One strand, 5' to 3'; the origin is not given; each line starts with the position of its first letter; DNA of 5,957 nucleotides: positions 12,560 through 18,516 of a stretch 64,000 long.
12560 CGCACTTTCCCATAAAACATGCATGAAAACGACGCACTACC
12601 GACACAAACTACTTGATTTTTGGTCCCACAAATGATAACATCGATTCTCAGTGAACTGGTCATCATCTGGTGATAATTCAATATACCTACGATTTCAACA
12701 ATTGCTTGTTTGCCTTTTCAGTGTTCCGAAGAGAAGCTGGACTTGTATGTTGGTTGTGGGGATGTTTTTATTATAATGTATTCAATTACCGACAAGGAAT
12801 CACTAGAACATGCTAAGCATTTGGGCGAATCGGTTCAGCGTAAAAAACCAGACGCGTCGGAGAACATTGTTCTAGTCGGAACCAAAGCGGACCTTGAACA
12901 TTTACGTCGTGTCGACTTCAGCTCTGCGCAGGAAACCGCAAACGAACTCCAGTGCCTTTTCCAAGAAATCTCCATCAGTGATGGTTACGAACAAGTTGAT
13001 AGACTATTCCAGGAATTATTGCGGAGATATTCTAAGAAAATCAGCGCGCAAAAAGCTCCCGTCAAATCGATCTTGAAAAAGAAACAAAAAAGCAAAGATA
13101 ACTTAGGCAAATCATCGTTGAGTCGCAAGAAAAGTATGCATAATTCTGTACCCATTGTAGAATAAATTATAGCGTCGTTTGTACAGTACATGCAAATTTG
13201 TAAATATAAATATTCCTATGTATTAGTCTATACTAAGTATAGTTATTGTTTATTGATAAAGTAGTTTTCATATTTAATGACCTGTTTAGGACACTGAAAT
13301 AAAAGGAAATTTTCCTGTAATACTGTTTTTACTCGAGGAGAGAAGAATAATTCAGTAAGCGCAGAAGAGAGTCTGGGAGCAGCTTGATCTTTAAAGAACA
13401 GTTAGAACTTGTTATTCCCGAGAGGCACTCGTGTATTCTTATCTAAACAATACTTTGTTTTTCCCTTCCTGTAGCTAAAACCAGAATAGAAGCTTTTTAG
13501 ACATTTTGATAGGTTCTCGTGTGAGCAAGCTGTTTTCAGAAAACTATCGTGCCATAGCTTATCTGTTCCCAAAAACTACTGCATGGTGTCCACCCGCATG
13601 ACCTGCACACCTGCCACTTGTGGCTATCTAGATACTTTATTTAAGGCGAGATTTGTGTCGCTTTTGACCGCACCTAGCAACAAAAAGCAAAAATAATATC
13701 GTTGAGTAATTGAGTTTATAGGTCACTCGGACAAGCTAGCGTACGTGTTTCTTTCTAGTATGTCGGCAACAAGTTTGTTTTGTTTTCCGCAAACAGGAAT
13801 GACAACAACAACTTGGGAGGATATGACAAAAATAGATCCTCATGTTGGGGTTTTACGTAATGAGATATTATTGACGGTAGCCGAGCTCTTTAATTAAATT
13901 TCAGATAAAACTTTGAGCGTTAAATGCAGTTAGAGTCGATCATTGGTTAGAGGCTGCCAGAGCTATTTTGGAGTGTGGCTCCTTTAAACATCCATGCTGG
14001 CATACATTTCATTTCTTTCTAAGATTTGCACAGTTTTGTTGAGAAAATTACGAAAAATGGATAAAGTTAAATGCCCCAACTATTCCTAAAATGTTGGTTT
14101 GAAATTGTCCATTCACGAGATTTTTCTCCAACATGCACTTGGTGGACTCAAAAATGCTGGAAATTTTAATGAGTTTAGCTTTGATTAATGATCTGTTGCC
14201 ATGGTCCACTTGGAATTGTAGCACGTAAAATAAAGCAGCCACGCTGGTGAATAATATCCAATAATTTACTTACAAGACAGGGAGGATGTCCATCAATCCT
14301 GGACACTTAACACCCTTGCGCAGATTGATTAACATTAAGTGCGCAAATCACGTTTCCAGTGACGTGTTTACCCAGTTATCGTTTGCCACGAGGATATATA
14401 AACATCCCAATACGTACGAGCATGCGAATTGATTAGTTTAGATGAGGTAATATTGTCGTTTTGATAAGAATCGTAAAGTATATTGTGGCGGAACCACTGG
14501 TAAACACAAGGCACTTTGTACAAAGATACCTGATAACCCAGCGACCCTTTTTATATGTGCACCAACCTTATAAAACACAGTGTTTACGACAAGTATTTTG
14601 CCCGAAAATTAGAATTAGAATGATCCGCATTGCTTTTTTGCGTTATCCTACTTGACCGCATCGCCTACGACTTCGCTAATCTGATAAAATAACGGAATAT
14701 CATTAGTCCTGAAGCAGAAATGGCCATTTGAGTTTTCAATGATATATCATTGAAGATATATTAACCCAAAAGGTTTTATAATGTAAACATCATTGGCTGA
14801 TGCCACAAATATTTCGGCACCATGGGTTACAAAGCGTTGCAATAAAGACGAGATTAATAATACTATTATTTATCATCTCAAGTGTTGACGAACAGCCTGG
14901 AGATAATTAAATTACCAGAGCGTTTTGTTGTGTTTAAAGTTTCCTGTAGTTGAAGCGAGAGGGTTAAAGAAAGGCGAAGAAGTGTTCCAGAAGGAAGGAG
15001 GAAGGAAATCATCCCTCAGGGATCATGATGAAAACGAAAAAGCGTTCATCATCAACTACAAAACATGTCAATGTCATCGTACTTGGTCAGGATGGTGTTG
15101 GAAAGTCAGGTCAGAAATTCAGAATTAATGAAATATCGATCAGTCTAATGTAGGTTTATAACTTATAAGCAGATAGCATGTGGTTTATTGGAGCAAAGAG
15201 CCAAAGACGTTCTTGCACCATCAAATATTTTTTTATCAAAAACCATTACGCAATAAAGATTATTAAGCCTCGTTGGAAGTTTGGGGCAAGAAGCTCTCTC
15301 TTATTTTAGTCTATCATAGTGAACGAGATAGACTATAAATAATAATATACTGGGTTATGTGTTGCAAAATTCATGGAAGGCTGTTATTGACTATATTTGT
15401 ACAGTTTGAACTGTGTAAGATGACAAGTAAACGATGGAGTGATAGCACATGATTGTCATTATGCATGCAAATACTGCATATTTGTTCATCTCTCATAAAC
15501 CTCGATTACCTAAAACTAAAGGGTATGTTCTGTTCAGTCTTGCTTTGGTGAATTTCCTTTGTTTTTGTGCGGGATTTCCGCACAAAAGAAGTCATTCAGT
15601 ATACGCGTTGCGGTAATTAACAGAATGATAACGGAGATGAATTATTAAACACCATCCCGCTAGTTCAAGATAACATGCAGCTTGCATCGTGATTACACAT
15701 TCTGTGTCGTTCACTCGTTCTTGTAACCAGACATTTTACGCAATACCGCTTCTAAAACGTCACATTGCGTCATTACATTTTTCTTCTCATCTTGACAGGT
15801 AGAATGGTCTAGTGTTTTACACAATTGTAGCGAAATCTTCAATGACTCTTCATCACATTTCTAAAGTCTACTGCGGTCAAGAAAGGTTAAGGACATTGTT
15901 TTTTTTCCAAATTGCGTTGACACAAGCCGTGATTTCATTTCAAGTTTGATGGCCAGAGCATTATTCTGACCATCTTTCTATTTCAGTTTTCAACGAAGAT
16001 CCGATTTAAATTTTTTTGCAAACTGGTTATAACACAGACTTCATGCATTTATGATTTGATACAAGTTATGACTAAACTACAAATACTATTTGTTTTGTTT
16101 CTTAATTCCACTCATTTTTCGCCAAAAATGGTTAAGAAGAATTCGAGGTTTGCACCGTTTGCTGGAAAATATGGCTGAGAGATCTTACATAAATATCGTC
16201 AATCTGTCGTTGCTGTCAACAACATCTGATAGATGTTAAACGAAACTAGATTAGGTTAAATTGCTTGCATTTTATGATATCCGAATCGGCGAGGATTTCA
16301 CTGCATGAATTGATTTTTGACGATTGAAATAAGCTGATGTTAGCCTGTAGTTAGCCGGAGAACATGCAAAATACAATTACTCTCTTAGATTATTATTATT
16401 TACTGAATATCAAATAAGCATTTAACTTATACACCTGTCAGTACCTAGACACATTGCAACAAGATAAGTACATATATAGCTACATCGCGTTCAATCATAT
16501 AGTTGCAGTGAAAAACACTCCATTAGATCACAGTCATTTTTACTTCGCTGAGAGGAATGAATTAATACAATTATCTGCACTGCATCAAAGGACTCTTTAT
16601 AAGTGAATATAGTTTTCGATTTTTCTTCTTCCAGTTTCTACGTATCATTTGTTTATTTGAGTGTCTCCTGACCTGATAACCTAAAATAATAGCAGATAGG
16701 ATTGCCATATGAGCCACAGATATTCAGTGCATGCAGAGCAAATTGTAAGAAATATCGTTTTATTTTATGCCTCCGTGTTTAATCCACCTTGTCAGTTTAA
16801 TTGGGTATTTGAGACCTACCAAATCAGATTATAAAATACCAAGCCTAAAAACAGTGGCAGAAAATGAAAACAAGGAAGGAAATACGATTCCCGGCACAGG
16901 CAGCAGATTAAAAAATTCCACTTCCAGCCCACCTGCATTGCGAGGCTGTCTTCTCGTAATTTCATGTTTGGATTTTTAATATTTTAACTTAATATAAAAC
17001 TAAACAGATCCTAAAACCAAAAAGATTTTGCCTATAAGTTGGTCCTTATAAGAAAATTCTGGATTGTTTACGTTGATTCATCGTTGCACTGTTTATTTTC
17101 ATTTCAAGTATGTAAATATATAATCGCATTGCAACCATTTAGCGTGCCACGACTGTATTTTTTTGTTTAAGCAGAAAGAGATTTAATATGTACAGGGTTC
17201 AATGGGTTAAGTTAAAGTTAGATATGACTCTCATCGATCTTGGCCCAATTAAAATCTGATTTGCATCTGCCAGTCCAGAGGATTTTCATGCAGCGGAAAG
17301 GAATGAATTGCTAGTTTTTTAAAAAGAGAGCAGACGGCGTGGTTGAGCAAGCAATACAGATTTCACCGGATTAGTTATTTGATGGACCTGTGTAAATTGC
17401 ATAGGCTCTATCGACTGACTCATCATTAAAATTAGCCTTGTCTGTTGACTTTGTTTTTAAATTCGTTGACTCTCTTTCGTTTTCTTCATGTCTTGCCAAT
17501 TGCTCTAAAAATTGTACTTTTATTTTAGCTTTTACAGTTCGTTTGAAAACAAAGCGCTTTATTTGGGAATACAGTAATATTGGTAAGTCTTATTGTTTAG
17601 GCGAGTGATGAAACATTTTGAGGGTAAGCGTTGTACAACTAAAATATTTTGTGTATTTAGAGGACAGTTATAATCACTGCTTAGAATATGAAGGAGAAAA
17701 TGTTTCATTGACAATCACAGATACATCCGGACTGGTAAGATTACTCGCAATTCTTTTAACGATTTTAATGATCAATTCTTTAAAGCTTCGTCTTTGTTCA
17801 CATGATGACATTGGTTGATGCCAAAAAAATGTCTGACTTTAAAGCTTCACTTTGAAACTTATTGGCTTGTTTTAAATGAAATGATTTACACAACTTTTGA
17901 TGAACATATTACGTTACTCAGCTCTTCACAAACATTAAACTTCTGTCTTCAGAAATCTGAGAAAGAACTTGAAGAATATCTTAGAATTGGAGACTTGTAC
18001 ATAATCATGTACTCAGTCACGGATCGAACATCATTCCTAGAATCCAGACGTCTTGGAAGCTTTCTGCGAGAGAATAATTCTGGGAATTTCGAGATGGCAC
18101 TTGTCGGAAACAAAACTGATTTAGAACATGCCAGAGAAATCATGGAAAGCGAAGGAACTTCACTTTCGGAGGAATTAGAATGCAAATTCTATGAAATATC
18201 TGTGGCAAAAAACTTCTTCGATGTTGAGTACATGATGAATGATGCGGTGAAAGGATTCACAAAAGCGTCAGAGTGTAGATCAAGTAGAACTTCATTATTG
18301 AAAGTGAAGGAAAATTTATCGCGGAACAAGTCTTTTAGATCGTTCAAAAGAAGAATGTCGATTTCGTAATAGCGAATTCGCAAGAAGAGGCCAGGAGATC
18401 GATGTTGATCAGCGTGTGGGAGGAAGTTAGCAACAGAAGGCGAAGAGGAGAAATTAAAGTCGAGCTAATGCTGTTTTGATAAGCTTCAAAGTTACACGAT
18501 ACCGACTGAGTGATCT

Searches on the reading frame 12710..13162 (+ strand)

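Call 49: search_protein_families(library=pfam, proteins=[window:12710-13162:+], max_evalue=0.001)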
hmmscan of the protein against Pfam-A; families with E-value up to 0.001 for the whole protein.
window:12710-13162:+ (151 aa): 1 family
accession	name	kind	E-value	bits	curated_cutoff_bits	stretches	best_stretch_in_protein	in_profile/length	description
PF00071.28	Ras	-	2.4e-17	63.4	21.6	1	12-107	67-160/162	Ras family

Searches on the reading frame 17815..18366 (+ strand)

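Call 49: search_protein_families(library=pfam, proteins=[window:17815-18366:+], max_evalue=0.001)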
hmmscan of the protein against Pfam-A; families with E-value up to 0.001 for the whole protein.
window:17815-18366:+ (184 aa): 1 family
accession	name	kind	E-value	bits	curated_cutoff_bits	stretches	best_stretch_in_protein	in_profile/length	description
PF00071.28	Ras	-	1.4e-15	57.6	21.6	1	53-146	66-158/162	Ras family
